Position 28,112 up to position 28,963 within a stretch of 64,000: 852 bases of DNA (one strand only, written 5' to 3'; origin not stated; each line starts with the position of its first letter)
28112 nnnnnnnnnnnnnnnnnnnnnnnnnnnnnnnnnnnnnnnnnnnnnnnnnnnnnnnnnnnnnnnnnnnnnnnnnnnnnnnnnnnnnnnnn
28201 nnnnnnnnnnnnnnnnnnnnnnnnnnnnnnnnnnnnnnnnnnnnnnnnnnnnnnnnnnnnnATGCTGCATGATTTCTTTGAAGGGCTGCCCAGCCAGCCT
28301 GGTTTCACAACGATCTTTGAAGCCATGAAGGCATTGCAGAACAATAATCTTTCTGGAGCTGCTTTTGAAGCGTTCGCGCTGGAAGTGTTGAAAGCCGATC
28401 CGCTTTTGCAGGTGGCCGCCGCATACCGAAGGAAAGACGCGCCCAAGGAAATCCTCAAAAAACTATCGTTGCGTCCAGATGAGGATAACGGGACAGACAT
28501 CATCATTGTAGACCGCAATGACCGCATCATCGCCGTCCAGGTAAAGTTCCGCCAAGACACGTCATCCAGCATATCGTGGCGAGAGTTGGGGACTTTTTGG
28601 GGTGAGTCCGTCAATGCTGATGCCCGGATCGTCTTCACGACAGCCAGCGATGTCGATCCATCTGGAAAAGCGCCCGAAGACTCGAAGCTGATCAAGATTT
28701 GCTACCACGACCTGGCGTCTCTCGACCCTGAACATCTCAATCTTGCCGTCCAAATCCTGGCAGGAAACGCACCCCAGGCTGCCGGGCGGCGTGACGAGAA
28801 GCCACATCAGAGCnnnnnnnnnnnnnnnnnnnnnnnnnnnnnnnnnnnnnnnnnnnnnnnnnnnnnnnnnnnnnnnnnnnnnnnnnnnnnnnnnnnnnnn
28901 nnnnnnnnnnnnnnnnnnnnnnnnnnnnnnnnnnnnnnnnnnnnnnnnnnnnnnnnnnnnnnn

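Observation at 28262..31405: Single-polypeptide Mrr-like nuclease + SF2 DEAH helicase + five HA repeats: candidate restriction or defence enzyme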

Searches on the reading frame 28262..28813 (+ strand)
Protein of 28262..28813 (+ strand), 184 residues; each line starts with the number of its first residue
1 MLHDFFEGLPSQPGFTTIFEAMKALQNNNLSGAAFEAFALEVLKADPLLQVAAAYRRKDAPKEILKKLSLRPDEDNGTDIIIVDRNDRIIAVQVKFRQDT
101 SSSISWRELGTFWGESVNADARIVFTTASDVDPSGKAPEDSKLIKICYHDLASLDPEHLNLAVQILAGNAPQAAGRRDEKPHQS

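Call 5: search_protein_families(library=pfam, proteins=[window:28262-28813:+], max_evalue=10)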
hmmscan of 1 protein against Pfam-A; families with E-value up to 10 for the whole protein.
seq(184 aa): 3 families
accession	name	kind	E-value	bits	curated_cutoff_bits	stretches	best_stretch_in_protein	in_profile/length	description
PF13156.12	Mrr_cat_2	-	1.1e-06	29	22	1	72-152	26-111/127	Restriction endonuclease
PF04471.18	Mrr_cat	-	0.002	18.7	21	1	70-135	28-93/115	Restriction endonuclease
PF13635.12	DUF4143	-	0.054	13.7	28.1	1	20-96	95-159/160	Domain of unknown function (DUF4143)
